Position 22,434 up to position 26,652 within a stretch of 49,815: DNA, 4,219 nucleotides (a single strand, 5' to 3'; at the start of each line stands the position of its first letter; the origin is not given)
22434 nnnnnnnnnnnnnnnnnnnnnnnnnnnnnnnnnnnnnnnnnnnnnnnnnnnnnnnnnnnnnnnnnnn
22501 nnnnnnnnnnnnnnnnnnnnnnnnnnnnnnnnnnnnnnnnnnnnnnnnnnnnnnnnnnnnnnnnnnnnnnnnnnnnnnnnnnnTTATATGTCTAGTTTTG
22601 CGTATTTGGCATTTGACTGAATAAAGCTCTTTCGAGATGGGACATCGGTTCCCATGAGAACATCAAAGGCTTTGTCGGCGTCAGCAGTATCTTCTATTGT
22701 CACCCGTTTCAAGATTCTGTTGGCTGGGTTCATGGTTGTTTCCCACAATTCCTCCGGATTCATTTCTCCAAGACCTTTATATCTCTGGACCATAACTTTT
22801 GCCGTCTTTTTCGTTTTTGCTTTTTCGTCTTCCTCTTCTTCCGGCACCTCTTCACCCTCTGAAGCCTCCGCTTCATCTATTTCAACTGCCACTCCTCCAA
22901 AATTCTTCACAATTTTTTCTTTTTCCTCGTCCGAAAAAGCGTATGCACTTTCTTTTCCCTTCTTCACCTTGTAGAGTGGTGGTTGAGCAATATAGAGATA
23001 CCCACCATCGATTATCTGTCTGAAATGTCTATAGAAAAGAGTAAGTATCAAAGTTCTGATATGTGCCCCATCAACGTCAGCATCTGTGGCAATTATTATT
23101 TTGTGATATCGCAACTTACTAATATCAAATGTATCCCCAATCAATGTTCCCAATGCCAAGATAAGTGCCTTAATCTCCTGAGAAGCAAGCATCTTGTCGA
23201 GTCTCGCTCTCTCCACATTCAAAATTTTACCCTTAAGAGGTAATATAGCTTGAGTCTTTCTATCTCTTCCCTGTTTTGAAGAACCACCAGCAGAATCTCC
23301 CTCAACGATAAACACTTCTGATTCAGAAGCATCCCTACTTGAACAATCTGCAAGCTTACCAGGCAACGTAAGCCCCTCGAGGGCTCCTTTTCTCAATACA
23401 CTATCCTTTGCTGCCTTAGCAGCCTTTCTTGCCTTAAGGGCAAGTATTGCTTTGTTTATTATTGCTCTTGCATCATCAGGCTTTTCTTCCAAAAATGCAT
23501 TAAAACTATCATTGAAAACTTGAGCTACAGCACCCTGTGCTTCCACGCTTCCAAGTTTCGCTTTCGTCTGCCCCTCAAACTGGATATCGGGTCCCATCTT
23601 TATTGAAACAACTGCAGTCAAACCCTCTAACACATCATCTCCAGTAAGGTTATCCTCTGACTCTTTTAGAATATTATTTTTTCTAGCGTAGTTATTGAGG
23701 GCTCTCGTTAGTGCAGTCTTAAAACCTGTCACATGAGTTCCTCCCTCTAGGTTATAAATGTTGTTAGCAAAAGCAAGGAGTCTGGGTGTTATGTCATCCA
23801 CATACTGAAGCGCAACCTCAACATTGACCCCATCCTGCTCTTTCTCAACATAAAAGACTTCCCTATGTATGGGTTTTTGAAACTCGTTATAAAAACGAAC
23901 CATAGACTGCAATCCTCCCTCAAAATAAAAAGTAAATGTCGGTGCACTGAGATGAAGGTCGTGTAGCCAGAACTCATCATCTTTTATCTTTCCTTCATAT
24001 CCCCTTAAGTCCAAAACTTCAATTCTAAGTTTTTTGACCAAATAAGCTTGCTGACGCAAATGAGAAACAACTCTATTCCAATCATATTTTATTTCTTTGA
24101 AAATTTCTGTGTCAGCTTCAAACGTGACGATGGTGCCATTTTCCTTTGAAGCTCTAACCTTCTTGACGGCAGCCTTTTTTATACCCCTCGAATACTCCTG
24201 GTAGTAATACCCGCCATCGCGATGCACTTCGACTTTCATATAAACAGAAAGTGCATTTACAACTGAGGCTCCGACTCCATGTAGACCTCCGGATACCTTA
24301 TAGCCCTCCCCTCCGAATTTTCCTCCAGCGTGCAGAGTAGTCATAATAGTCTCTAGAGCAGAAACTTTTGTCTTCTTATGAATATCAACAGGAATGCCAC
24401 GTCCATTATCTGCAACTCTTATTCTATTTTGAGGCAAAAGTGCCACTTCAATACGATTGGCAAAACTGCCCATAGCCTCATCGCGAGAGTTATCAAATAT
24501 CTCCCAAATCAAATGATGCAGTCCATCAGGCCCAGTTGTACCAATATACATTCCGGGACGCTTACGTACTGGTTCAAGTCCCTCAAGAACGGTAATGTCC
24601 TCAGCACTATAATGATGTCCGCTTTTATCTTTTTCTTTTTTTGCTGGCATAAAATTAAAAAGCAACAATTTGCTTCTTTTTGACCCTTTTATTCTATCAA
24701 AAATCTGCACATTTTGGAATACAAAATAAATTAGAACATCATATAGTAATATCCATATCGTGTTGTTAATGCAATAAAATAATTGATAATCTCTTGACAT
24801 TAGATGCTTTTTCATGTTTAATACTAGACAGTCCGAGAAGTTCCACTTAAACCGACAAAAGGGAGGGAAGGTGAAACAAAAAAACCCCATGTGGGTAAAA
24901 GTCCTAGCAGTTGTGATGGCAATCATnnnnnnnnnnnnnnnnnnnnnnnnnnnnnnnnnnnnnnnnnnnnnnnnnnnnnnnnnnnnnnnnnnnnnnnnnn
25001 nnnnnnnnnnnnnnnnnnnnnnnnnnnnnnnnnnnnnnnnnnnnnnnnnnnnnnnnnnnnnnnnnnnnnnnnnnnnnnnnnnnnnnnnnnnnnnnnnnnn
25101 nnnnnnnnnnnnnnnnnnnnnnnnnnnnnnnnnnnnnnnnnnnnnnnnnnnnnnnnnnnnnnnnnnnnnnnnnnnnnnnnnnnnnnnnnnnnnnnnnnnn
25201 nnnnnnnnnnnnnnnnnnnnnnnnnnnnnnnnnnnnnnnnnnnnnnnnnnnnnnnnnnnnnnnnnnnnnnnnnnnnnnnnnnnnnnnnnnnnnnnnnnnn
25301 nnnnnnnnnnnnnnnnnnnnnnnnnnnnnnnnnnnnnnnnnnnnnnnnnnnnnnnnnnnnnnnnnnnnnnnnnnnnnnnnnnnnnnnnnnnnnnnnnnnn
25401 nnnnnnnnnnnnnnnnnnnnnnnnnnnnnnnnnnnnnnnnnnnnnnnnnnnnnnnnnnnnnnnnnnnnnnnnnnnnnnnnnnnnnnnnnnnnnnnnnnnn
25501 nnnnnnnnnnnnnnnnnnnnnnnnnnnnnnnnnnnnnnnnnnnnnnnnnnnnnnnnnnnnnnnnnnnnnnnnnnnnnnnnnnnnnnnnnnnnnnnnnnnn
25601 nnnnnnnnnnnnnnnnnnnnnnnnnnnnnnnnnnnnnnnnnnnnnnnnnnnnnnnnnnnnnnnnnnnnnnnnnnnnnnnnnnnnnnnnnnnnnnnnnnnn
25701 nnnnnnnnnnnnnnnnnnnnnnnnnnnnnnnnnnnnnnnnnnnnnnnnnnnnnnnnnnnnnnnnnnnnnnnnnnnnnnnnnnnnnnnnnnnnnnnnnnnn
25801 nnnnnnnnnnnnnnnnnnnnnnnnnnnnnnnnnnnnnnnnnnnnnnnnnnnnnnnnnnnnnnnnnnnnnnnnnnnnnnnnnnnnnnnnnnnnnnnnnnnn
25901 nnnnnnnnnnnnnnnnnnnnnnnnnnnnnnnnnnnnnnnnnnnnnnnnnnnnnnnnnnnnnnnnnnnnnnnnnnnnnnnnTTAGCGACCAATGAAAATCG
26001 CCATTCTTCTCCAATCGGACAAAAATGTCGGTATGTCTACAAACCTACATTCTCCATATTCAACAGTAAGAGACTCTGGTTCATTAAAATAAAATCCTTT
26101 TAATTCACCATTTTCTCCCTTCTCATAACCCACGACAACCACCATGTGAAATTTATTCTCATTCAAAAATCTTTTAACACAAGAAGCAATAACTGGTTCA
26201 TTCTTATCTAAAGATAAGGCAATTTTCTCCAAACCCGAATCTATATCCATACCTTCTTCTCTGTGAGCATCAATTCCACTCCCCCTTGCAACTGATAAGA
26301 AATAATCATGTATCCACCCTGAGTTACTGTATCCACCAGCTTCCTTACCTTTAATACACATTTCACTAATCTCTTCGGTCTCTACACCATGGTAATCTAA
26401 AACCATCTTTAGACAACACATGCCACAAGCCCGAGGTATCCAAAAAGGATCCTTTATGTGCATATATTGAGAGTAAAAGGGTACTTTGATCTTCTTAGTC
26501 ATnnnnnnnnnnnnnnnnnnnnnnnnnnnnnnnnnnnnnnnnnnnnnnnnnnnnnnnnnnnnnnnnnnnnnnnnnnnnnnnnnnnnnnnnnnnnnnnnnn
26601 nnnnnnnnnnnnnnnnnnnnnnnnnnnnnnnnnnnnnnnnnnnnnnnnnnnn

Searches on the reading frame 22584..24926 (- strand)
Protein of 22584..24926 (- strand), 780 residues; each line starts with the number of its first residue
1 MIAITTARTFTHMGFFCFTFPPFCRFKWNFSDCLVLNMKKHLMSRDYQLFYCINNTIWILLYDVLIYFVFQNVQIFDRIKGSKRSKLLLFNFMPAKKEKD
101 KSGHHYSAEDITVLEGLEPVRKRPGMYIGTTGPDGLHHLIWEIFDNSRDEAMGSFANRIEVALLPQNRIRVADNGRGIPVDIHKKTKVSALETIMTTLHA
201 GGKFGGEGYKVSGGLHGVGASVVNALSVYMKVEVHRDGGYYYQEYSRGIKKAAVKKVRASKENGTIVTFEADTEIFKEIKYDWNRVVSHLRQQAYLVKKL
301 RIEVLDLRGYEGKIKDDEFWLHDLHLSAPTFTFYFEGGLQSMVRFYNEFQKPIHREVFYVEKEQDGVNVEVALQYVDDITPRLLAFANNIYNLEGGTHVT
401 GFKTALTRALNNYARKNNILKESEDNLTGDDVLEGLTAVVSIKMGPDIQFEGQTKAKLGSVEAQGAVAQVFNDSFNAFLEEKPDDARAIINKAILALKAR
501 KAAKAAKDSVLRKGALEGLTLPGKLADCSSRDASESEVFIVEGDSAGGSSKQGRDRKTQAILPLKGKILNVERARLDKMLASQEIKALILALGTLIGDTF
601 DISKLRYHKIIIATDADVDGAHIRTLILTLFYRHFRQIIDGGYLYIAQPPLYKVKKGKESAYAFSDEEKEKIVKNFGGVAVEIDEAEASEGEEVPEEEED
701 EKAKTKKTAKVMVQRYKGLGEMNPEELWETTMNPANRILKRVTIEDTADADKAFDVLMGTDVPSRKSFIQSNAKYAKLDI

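Call 56: search_protein_families(library=pfam, proteins=[window:22584-24926:-], max_evalue=0.001)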
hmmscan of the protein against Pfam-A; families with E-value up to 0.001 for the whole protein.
window:22584-24926:- (780 aa): 4 families
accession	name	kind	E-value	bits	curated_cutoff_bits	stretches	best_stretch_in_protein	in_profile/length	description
PF00204.31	DNA_gyraseB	-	2.9e-54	183.6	27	1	338-508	1-172/173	DNA gyrase B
PF00986.26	DNA_gyraseB_C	-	1.7e-28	99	29.8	1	709-770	2-63/63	DNA gyrase B subunit, carboxyl terminus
PF01751.28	Toprim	-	3.5e-18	66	23.1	1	537-647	1-94/96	Toprim domain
PF02518.31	HATPase_c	-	1.4e-13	51.7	26.4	1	133-272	3-108/111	Histidine kinase-, DNA gyrase B-, and HSP90-like ATPase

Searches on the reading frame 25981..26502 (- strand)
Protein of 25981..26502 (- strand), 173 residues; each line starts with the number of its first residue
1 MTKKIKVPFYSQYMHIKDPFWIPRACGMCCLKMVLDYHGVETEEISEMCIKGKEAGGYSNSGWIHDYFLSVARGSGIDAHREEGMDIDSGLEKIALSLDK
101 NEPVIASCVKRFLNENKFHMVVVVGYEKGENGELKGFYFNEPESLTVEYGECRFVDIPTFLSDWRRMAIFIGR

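Call 30: search_protein_families(library=pfam, proteins=[window:25981-26502:-], max_evalue=0.01)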
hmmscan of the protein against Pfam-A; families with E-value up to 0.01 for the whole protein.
window:25981-26502:- (173 aa): 3 families
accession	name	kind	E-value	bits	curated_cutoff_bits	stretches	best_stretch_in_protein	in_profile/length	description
PF13529.12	Peptidase_C39_2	-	1.7e-09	38.8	24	1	6-142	2-142/143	Peptidase_C39 like family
PF03412.21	Peptidase_C39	-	0.0006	20.1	22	1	25-63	12-50/133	Peptidase C39 family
PF09778.15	Guanylate_cyc_2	-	0.0054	16.6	28.1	0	26-63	12-48/212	Guanylylate cyclase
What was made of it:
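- A C39_2-like peptidase exists at 25981-26502 (call 30).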
